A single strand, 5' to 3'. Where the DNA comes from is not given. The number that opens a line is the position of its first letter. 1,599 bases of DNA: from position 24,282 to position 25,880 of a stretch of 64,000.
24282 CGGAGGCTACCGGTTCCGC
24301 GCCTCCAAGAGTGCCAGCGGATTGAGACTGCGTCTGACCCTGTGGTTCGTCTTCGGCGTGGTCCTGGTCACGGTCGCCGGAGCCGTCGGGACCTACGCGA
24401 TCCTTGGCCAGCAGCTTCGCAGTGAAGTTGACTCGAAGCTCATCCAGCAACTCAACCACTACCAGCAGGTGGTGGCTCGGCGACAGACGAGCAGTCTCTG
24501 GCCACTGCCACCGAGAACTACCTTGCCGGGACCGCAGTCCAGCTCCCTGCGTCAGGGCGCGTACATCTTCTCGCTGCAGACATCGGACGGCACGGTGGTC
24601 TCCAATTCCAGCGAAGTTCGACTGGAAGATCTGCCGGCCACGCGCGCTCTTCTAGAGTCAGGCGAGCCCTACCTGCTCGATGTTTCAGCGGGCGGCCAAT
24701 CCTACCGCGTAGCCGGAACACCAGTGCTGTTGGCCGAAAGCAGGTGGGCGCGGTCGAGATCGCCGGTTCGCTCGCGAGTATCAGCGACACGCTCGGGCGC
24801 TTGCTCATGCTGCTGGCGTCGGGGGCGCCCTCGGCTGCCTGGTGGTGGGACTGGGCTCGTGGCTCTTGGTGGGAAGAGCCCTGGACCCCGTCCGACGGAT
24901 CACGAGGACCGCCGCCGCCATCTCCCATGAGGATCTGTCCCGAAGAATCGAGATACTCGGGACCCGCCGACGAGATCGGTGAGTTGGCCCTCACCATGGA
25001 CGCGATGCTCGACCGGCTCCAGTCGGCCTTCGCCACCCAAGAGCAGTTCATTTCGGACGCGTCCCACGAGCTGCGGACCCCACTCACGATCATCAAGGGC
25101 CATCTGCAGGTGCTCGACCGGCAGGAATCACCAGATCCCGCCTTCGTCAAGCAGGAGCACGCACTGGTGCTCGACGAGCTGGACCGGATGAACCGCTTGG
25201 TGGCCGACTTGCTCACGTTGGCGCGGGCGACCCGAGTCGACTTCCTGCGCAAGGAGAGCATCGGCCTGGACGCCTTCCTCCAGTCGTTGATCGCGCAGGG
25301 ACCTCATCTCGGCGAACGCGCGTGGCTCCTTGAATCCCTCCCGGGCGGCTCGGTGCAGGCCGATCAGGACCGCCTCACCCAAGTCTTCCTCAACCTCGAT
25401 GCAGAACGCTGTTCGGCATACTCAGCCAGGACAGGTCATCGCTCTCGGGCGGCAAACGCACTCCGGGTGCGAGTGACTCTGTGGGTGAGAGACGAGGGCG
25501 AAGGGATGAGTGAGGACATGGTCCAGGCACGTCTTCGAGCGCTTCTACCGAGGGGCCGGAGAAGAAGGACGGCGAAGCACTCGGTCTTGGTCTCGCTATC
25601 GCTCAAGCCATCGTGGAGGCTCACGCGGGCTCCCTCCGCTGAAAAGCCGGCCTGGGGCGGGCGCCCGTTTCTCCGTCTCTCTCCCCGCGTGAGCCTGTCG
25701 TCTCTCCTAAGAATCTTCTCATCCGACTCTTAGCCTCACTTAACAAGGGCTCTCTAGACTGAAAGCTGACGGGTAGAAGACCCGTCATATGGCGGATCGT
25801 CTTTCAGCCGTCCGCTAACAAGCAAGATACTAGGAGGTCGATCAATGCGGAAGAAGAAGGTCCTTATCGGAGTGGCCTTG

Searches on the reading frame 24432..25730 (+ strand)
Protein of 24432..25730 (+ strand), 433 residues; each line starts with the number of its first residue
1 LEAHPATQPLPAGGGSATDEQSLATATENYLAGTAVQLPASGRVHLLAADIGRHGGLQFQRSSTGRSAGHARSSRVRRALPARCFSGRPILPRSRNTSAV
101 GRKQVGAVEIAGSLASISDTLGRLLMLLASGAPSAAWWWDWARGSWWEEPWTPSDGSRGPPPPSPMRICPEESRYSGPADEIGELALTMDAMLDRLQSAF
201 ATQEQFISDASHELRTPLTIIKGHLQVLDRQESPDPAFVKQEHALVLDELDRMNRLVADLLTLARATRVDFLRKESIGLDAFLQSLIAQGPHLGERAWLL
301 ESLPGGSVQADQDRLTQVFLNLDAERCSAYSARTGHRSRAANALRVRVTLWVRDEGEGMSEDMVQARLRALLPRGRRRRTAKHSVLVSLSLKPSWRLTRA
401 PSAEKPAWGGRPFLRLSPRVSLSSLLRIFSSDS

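Call 83: search_protein_families(library=pfam, proteins=[window:24432-25730:+], max_evalue=0.01)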
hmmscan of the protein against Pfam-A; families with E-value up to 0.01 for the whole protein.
window:24432-25730:+ (433 aa): 2 families
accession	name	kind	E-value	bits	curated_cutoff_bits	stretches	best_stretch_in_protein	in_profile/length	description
PF00512.31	HisKA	-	4.8e-17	62.2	26.9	1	203-266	2-63/66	His Kinase A (phospho-acceptor) domain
PF00672.30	HAMP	-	0.0072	17.1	25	0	179-197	34-52/53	HAMP domain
